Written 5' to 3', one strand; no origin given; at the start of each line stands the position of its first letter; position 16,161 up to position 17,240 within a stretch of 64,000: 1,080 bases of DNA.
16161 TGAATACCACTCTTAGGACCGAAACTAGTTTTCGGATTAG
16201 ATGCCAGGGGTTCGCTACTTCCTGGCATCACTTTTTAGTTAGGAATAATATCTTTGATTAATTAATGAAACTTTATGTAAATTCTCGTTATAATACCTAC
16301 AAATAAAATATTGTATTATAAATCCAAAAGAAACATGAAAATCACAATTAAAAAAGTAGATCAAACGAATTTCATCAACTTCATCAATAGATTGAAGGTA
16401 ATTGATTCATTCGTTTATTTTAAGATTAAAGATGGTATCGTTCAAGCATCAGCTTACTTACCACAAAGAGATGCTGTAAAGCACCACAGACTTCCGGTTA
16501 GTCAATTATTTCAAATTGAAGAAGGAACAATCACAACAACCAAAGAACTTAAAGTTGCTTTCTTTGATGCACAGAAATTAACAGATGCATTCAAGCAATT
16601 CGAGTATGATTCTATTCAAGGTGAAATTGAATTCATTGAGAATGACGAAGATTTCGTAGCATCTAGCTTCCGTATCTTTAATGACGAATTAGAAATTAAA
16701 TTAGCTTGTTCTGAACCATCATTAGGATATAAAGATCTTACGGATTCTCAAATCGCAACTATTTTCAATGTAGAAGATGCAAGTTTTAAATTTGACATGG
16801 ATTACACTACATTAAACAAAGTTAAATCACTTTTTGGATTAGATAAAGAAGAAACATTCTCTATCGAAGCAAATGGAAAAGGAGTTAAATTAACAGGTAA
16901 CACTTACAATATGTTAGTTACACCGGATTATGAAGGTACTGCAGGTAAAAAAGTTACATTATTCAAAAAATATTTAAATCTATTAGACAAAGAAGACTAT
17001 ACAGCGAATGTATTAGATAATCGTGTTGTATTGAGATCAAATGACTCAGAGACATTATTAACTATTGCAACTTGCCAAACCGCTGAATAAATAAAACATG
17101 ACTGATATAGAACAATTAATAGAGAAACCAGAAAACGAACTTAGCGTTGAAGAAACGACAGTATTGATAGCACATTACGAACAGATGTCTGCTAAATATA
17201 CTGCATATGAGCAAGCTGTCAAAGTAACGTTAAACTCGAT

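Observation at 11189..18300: Family-B DNA polymerase split into two cistrons by a 3.6 kb insert carrying nrdB-nrdA-clamp, with a GIY-YIG homing endonuclease at the junction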

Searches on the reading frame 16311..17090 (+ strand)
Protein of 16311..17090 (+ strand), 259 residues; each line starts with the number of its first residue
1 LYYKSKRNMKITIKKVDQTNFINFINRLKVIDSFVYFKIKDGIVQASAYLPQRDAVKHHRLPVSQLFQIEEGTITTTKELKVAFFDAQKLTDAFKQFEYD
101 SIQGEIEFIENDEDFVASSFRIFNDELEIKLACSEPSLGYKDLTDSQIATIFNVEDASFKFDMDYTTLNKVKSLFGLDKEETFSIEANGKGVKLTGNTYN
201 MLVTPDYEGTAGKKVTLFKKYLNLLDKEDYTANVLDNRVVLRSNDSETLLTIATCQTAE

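Call 3: search_protein_families(library=pfam, proteins=[window:16311-17090:+], max_evalue=0.01)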
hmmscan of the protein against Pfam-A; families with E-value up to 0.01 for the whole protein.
window:16311-17090:+ (259 aa): 0 families

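Call 4: search_protein_families(library=phrogs, proteins=[window:16311-17090:+], max_evalue=0.001)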
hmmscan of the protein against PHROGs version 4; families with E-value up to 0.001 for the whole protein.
window:16311-17090:+ (259 aa): 0 families

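Call 11: find_homologous_proteins(query=window:16311-17090:+)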
Query window:16311-17090:+ (259 aa): 346 proteins with E <= 0.001 among 3197 candidates; the best 120 are listed.
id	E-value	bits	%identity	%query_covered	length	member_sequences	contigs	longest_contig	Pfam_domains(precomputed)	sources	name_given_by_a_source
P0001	3.5e-148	510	92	97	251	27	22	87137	-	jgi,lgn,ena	jgi:hypothetical protein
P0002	2.4e-146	504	93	97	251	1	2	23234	-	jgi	jgi:hypothetical protein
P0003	2.4e-145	500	90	97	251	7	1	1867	-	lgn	-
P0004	9.5e-141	485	88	97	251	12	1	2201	-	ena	-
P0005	7.6e-140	482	87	97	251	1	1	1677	-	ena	-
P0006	1.1e-139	482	87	97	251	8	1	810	-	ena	-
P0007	5.5e-138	476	88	97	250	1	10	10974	-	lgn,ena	-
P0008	9.1e-138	476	88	97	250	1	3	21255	-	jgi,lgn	-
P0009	9.5e-138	476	88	97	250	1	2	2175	-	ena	-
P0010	1.1e-137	475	88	97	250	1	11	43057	-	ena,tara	tara:strand:+ start:32 stop:784 length:753 start_codon:yes stop_codon:yes gene_type:complete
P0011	1.3e-137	475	88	97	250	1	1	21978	-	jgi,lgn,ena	-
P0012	1.4e-137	475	88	97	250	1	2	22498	-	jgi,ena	jgi:hypothetical protein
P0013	1.6e-137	475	88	97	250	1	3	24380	-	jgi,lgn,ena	-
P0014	1.6e-137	475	85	97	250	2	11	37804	-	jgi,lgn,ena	-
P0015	2.7e-137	474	88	97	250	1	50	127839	-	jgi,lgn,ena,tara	jgi:hypothetical protein|tara:strand:+ start:950 stop:1702 length:753 start_codon:yes stop_codon:yes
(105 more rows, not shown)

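Call 18: search_solved_structures(query=window:16335-17090:+, max_evalue=10)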
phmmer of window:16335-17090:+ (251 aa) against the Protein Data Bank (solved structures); distinct sequences matched with E-value up to 10: 1.
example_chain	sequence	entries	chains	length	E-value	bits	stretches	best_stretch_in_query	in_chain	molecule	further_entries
28nt_Y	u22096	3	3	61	1.7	11.7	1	161-207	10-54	Large ribosomal subunit protein uL30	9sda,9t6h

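Call 30: predict_structure(alignment_id=A2)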
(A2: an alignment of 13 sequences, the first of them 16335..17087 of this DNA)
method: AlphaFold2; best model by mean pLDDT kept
length: 251 residues; sequences in the alignment: 13
mean_pLDDT: 69.8   pTM: 0.53
mean pLDDT of the five models: 69.8, 60.1, 57.7, 55.7, 55.1
residues with pLDDT >= 90: 30; 70-90: 101; 50-70: 91; < 50: 29
segments of 3 or more residues with pLDDT < 50: 128-144, 245-251
pLDDT, mean of each block of 10 residues (from residue 1): 90 88 67 85 64 91 82 75 84 84 75 87 59 40 56 73 60 58 67 70 59 62 68 64 42 27
secondary structure, 60 per line:
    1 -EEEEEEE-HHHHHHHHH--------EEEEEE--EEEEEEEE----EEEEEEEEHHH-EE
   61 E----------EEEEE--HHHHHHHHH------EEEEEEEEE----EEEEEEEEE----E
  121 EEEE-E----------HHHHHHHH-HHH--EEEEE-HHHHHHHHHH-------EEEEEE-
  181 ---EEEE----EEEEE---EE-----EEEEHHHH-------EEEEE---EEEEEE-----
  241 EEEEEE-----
elements in order: E2-8 H10-18 E27-32 E35-42 E47-54 E59-61 E72-76 H79-87 E94-102 E107-115 E120-124 H137-144 E151-155 H157-166 E174-179 E184-187 E192-196 E207-210 H211-214 E222-226 E230-235 E241-246
